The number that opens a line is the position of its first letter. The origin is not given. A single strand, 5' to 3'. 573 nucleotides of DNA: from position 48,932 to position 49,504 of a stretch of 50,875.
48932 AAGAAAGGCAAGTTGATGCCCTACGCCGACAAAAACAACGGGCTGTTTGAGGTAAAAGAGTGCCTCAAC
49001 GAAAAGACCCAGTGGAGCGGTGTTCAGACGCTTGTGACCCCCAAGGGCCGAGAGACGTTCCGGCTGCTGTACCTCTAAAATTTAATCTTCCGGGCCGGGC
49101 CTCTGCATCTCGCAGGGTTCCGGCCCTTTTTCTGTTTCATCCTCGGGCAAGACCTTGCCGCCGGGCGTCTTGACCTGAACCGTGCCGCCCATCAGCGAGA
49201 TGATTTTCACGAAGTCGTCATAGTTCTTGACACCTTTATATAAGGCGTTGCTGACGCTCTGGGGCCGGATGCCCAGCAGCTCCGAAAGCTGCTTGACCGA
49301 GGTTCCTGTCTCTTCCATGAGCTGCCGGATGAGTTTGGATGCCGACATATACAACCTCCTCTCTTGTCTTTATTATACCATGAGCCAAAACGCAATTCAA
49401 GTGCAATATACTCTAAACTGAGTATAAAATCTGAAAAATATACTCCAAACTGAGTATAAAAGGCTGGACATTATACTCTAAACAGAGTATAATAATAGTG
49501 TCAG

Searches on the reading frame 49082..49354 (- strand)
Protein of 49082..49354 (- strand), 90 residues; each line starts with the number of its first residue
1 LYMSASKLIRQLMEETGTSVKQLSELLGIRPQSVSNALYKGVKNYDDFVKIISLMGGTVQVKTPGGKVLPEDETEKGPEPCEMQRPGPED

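Call 6: search_protein_families(library=pfam, proteins=[window:49082-49354:-], max_evalue=1)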
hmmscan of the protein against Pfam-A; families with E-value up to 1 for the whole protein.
window:49082-49354:- (90 aa): 21 families
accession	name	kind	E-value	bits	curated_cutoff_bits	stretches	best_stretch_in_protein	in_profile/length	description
PF01381.28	HTH_3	-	0.00092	19.6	23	1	9-36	1-28/55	Helix-turn-helix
PF12802.13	MarR_2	-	0.0054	17.3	27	1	9-38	11-41/61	MarR family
PF13443.12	HTH_26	-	0.0088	16.7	22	1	9-43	2-36/63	Cro/C1-type HTH DNA-binding domain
PF02954.25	HTH_8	-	0.0092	16.1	22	1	7-38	8-39/42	Bacterial regulatory protein, Fis family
PF08281.18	Sigma70_r4_2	-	0.015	15.3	25.7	1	17-43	26-52/54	Sigma-70, region 4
PF08221.17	HTH_9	-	0.033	14.7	23.4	1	5-39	15-49/62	RNA polymerase III subunit RPC82 helix-turn-helix domain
PF13412.12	HTH_24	-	0.036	14.1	21.9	1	7-36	7-36/48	Winged helix-turn-helix DNA-binding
PF07022.19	Phage_CI_repr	-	0.041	14.7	22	1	9-50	3-45/65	Bacteriophage CI repressor helix-turn-helix domain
PF00216.26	Bac_DNA_binding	-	0.044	14.5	22.4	1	3-43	1-41/90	Bacterial DNA-binding protein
PF12840.13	HTH_20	-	0.048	14.1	27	1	7-36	8-37/51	Helix-turn-helix domain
PF01325.25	Fe_dep_repress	-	0.055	14.1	26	1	18-40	23-45/60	Iron dependent repressor, N-terminal DNA binding domain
PF20432.4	Xre-like-HTH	-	0.077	13.7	25.8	1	6-36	12-42/63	Antitoxin Xre-like helix-turn-helix domain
PF04760.21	IF2_N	-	0.086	13.1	25.3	0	17-38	3-24/53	Translation initiation factor IF-2, N-terminal region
PF13560.12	HTH_31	-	0.1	13.3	27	1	8-36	5-33/64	Helix-turn-helix domain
PF13404.12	HTH_AsnC-type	-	0.13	12.5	27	1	7-35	7-35/42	AsnC-type helix-turn-helix domain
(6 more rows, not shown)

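Call 7: search_protein_families(library=phrogs, proteins=[window:49082-49354:-], max_evalue=0.01)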
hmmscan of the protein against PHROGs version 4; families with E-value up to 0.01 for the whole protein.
window:49082-49354:- (90 aa): 10 families
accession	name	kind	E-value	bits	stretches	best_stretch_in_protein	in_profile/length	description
phrog_4779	-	transcription regulation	8.3e-05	24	1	4-62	2-59/98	transcriptional regulator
phrog_769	-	transcription regulation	0.00032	21.6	1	9-46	16-53/89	transcriptional repressor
phrog_8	-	transcription regulation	0.00032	21.3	1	1-42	73-113/346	transcriptional regulator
phrog_38278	-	unknown function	0.00034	21.7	1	4-77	17-91/180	-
phrog_2328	-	transcription regulation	0.0026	18.6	1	9-39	20-50/128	transcriptional repressor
phrog_638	-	transcription regulation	0.004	18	1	3-36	2-36/145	transcriptional regulator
phrog_4583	-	transcription regulation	0.0055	17.7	1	5-48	11-55/81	transcriptional repressor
phrog_8898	-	unknown function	0.0073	17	0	11-39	8-36/70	-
phrog_4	-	transcription regulation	0.0081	16.2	1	3-53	135-181/400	transcriptional repressor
phrog_3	-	transcription regulation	0.0091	16.8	1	1-63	85-140/430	transcriptional repressor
